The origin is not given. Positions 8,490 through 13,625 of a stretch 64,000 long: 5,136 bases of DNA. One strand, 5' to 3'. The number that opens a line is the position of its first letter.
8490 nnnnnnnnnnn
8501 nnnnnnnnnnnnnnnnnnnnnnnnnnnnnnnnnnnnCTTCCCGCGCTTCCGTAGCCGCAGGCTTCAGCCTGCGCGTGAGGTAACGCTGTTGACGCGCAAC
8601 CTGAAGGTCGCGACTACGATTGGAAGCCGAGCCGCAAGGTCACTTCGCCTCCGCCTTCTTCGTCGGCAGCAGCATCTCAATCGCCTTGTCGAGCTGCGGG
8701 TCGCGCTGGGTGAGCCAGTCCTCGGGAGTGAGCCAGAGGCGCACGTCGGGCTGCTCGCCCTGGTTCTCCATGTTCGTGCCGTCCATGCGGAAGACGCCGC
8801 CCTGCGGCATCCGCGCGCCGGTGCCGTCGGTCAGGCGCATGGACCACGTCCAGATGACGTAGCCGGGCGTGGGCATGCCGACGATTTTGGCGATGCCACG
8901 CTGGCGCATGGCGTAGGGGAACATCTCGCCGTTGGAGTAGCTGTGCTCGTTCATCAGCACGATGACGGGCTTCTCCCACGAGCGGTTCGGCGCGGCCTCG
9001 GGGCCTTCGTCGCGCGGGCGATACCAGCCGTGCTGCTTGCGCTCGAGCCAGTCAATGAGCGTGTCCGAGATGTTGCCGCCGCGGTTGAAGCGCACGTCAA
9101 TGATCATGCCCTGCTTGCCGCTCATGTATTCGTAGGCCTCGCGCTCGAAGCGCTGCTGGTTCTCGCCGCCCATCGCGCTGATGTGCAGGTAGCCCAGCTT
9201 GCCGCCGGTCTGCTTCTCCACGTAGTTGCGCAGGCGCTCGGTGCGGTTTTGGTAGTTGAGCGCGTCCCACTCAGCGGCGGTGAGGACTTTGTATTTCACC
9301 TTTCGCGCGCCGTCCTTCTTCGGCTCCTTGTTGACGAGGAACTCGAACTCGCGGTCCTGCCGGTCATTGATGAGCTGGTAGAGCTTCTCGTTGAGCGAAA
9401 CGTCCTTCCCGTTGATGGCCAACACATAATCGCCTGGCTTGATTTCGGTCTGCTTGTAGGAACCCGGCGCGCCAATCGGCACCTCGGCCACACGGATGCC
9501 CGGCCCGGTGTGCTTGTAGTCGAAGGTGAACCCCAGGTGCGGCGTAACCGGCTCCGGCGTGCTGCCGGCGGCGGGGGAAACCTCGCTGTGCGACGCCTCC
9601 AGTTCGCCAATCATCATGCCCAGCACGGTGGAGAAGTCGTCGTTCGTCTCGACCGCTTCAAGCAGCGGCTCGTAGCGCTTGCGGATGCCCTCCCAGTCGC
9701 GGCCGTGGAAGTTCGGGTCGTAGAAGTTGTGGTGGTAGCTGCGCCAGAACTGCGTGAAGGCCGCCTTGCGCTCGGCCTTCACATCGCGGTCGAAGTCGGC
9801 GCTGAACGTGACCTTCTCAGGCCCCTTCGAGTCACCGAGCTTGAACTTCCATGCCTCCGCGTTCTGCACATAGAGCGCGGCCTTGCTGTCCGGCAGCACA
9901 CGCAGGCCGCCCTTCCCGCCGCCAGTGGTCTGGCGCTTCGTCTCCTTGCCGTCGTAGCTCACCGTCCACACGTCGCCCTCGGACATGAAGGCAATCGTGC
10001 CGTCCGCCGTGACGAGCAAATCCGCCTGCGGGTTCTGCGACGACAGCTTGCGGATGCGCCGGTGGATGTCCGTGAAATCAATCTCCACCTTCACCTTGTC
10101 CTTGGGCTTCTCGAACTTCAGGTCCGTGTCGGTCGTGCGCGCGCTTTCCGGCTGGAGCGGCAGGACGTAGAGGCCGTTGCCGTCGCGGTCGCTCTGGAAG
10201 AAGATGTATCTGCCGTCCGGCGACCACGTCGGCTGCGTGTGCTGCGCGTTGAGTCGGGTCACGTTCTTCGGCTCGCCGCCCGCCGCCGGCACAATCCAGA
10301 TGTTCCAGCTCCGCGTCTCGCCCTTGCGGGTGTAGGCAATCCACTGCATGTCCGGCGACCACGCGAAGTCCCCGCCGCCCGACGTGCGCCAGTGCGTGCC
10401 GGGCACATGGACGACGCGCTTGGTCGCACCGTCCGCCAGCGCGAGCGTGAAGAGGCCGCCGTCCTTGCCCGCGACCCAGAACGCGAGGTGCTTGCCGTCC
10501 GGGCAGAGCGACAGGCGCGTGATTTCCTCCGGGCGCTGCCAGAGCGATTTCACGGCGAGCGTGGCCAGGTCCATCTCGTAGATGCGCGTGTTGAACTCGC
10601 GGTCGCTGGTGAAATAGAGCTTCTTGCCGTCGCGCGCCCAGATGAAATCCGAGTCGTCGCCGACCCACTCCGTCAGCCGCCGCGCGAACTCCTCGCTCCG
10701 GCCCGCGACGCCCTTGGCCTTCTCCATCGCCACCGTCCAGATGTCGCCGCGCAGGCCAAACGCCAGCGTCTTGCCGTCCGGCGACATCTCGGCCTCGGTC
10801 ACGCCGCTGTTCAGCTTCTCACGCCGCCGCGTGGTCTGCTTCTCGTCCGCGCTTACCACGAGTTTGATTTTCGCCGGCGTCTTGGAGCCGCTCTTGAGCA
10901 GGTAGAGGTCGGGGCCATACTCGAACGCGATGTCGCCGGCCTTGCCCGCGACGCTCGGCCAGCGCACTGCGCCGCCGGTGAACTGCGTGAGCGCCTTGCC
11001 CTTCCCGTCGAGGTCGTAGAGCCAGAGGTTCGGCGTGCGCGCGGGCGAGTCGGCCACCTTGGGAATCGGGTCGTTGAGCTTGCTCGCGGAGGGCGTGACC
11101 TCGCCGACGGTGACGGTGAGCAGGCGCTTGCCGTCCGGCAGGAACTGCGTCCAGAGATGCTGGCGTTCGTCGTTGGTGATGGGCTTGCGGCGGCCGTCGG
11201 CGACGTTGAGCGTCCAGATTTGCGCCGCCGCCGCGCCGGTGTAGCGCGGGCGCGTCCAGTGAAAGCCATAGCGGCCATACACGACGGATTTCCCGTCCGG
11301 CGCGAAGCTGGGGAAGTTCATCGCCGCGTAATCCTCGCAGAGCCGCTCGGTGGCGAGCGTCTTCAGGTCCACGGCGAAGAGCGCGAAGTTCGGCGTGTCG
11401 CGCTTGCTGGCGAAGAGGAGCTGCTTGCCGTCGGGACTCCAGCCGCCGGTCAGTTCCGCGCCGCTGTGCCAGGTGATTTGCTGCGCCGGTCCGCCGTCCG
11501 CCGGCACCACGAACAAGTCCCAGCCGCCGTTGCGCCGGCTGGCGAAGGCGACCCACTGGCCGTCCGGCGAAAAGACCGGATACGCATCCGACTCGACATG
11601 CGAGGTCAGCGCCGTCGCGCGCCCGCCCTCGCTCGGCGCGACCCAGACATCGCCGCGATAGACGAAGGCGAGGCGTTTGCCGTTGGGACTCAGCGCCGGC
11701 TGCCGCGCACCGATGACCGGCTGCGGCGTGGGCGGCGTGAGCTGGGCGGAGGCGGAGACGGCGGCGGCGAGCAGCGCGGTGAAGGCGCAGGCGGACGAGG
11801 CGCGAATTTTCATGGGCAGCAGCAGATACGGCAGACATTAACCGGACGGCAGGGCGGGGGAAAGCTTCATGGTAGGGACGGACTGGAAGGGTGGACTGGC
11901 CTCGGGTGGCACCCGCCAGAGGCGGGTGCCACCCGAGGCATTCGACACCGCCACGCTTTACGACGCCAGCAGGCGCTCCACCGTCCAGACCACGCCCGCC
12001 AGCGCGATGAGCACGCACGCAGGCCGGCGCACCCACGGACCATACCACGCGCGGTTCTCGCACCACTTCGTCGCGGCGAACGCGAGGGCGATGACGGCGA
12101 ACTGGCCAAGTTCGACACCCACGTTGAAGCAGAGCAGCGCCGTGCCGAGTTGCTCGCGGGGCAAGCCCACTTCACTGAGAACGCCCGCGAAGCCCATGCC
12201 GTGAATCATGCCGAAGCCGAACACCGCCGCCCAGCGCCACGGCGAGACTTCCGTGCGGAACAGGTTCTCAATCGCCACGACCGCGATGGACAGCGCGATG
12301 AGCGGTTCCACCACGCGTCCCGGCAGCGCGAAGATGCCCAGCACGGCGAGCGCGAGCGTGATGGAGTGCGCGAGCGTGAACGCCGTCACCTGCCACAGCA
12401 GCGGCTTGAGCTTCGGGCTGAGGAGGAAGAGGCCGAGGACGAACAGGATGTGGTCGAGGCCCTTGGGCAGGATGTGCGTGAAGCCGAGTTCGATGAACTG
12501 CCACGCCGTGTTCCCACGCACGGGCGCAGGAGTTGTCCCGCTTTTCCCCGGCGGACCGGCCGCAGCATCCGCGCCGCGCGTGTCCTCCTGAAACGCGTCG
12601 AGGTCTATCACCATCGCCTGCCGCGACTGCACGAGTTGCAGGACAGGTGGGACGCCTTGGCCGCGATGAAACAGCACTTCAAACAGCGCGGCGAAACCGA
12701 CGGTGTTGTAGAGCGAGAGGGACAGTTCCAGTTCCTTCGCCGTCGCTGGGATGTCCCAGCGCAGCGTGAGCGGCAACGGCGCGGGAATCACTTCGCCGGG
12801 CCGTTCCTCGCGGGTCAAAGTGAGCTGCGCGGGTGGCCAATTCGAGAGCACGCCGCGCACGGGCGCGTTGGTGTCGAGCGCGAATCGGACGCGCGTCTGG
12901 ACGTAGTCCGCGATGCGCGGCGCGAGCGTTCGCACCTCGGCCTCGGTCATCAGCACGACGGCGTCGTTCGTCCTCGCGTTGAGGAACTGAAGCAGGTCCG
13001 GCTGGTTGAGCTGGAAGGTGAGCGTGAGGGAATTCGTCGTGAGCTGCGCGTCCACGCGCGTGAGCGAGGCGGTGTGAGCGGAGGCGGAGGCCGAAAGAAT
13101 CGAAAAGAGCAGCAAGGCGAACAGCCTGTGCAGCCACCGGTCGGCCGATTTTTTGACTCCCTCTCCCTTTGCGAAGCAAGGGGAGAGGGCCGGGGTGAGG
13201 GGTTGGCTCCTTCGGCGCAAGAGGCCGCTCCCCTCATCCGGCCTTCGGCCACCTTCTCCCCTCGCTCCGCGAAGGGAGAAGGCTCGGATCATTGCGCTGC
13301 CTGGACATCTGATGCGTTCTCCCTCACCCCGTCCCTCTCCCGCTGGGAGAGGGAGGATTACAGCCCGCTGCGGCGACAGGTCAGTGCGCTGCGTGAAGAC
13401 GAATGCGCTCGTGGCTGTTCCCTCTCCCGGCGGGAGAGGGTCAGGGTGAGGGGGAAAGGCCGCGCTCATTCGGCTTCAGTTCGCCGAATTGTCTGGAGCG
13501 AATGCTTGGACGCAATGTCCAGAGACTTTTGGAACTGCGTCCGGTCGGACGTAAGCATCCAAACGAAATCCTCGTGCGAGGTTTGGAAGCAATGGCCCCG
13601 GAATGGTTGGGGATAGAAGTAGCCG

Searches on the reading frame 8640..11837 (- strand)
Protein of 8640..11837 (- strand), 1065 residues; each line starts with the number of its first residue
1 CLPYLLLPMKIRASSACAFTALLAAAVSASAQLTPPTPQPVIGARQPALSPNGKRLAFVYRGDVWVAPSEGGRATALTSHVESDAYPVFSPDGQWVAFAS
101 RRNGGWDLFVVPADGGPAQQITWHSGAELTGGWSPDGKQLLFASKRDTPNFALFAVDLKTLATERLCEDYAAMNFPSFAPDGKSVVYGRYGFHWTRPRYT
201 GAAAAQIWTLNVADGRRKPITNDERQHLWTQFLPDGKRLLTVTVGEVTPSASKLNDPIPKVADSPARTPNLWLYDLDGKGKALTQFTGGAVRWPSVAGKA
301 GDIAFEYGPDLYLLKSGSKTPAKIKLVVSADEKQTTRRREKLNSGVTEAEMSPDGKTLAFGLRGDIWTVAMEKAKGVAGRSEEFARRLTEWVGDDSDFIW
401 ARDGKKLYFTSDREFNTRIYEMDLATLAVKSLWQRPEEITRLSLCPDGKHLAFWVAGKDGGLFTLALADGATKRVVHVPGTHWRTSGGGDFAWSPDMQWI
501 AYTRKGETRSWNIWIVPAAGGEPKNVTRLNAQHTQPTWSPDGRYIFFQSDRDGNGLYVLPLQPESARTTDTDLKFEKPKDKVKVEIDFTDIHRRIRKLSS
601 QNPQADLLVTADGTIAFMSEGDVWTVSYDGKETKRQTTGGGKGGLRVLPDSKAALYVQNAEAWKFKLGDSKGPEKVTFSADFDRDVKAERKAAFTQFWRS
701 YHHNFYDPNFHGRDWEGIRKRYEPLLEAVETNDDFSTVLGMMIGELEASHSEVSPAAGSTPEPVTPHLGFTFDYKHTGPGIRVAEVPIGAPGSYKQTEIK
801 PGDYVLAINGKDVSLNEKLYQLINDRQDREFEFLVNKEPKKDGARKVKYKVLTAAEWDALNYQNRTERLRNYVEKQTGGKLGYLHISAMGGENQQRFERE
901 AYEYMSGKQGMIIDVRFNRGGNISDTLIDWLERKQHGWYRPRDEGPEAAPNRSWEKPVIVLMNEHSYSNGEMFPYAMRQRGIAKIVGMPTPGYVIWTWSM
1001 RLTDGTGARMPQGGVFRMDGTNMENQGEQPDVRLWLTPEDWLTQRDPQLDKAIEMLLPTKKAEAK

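Call 81: search_protein_families(library=pfam, max_evalue=0.00001, proteins=[window:8640-11837:-])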
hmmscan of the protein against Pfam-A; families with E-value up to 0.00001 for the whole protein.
window:8640-11837:- (1065 aa): 5 families
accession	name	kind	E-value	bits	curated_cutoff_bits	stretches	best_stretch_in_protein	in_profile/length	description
PF07676.18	PD40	-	3.5e-47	157.9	20.9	2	76-110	3-38/38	WD40-like Beta Propeller Repeat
PF03572.23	Peptidase_S41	-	2e-28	99.5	24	1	880-1033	1-164/165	Peptidase family S41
PF00930.27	DPPIV_N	-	2.5e-19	69.7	22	0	44-80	45-81/354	Dipeptidyl peptidase IV (DPP IV) N-terminal region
PF14684.11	Tricorn_C1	-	9.7e-18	64.3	24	1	687-744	2-59/59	Tricorn protease C1 domain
PF25174.1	Beta-prop_THOC3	-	3.1e-10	40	305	0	341-453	86-188/272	THOC3 beta-propeller domain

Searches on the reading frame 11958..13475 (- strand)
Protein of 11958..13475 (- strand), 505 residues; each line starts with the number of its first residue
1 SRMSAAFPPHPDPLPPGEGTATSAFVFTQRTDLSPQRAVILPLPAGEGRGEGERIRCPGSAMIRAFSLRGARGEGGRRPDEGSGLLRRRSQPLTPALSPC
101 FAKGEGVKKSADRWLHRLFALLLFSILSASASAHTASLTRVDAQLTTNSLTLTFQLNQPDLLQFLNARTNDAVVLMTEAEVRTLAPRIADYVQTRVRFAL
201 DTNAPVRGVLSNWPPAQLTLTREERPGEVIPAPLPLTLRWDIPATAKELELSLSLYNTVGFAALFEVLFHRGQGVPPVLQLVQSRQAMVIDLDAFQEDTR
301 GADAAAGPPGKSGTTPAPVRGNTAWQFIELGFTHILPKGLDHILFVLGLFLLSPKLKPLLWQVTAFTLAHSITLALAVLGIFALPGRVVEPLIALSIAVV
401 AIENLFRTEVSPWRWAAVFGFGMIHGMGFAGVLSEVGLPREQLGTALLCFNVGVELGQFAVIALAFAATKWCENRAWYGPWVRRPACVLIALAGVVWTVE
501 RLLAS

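Call 81: search_protein_families(library=pfam, max_evalue=0.00001, proteins=[window:11958-13475:-])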
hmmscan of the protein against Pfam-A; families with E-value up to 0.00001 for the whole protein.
window:11958-13475:- (505 aa): 1 family
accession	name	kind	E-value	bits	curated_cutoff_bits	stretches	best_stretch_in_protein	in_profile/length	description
PF13795.12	HupE_UreJ_2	-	2e-49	167.7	24.5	1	327-473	1-153/156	HupE / UreJ protein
